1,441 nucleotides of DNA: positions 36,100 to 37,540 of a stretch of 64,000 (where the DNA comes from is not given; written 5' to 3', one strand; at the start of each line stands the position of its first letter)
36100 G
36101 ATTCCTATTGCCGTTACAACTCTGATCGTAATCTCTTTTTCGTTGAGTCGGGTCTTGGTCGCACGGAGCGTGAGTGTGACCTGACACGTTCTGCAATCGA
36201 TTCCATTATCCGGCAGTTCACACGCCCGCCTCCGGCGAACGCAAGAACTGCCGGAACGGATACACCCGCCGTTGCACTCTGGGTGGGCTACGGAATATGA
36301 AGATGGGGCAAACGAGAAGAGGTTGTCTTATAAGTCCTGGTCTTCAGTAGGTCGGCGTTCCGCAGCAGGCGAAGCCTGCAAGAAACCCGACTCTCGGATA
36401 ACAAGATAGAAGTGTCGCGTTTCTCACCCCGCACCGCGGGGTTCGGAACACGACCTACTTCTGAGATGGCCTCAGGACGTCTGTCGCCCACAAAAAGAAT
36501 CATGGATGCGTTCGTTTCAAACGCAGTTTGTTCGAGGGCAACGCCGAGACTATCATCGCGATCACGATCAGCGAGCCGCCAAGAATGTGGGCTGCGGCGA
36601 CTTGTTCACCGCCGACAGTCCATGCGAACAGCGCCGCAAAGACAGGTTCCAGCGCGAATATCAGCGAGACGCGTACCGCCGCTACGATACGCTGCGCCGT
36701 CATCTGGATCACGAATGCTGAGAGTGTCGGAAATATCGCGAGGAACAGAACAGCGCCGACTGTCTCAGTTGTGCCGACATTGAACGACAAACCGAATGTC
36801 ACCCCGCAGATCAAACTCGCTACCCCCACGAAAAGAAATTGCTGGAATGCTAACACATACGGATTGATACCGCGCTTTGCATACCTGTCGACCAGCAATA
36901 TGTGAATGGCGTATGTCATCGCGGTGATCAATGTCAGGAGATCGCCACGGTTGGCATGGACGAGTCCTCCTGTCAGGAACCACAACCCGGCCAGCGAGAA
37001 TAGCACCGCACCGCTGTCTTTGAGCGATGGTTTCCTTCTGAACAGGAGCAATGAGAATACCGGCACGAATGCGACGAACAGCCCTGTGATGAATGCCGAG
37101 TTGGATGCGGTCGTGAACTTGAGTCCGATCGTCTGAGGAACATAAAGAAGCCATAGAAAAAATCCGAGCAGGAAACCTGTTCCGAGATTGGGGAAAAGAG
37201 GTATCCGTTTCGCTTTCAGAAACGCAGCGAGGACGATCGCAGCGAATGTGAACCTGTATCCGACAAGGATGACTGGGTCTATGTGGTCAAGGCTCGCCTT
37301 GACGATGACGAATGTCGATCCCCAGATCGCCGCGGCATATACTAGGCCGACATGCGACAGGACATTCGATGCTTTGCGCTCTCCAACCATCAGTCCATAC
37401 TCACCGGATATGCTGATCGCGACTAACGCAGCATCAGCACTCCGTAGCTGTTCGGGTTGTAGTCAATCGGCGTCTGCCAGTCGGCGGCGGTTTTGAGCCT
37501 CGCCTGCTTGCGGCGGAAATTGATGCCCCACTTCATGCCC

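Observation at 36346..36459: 114-nt TIR-bounded element present twice with fully compensatory stem substitutions and opposite orientation relative to shared flanks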

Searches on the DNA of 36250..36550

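Call 19: search_rna_families(source=window, start=36250, end=36550, threshold=evalue, max_evalue=10, show_alignments=2)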
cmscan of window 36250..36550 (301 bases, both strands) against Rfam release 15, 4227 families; matches with E-value up to 10: 3.
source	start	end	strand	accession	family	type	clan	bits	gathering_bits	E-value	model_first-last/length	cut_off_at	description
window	36264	36323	+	RF02974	Fibro-purF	Cis-reg;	-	11.9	60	5.5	1-75/75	no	Fibro-purF RNA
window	36506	36547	+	RF01704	Glutamine-II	Cis-reg; riboswitch;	-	10.2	33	4.4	1-60/60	no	Glutamine-II riboswitch aptamer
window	36459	36504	-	RF02219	ZNRD1-AS1_2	Gene; lncRNA;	-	10.1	60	5.3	1-76/76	no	ZNRD1 antisense RNA 1 conserved region 2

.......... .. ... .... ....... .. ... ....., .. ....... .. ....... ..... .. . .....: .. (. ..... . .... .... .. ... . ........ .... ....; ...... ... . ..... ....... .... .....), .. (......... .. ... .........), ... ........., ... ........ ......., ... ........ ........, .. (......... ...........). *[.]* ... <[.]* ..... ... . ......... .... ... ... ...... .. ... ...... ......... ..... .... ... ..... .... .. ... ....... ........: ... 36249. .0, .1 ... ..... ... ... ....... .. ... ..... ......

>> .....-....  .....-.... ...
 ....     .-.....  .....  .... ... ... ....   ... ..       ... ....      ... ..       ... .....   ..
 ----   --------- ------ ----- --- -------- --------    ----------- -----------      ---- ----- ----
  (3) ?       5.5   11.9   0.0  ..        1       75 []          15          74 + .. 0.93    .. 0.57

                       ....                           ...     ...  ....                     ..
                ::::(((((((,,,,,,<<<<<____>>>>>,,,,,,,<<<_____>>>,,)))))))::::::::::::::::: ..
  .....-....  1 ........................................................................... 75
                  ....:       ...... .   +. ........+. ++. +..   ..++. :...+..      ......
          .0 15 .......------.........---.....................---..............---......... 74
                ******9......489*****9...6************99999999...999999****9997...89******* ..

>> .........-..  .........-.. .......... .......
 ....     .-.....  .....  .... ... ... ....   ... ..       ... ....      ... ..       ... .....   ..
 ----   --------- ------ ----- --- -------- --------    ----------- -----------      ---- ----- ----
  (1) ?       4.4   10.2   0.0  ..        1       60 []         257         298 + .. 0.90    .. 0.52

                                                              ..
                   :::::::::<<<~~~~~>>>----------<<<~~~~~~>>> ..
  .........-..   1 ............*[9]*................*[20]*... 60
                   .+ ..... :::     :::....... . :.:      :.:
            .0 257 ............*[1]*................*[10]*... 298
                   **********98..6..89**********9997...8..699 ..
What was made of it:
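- On Rfam RNA families (any): Nothing overlaps the element at E up to 10 (call 19).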

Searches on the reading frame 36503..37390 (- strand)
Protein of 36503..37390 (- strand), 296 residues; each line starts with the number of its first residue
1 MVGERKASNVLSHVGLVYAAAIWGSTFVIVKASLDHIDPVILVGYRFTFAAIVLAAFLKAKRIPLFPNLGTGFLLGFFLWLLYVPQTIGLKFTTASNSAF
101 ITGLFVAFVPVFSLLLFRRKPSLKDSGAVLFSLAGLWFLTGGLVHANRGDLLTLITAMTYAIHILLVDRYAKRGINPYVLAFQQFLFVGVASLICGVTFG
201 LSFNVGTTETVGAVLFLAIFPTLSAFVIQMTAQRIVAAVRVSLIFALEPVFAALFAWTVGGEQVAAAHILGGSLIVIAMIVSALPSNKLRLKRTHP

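Call 30: find_encoding_contigs(protein=window:36503-37390:-, flank=10000, max_places=4)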
Protein window:36503-37390:- (296 aa): 3 contigs read that carry it; 2 places shown.
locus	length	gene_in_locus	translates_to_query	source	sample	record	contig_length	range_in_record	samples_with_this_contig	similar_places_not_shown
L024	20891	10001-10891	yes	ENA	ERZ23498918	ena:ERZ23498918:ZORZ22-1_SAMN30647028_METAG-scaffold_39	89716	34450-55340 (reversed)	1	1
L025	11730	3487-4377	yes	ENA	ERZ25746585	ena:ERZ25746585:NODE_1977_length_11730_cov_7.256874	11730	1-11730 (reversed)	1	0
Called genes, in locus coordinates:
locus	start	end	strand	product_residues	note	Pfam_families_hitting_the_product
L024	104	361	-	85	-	-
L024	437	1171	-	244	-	-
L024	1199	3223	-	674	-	PF00930:DPPIV_N (faint), PF26550:Tricorn_2nd (weak), PF14583:Pectate_lyase22 (weak), PF26549:Tricorn_N, PF07676:PD40, PF26550:Tricorn_2nd (weak), PF26549:Tricorn_N, PF00326:Peptidase_S9, +3 more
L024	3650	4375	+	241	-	-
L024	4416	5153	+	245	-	-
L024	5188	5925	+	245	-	-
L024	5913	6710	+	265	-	-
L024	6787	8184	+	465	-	PF00474:SSF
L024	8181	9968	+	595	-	PF00149:Metallophos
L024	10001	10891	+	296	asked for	PF00892:EamA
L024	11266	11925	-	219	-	-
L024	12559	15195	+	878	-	PF00069:Pkinase, PF07714:PK_Tyr_Ser-Thr, PF03109:ABC1 (weak), PF01636:APH (faint), PF13424:TPR_12 (faint), PF00515:TPR_1 (faint), PF07719:TPR_2 (faint), PF13414:TPR_11 (faint), +4 more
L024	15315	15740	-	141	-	-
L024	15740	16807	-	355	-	PF01073:3Beta_HSD, PF01370:Epimerase, PF02719:Polysacc_synt_2 (faint), PF04321:RmlD_sub_bind, PF16363:GDP_Man_Dehyd, PF13460:NAD_binding_10, PF07993:NAD_binding_4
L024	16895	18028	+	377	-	PF00155:Aminotran_1_2, PF01212:Beta_elim_lyase (faint)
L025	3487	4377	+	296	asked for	PF00892:EamA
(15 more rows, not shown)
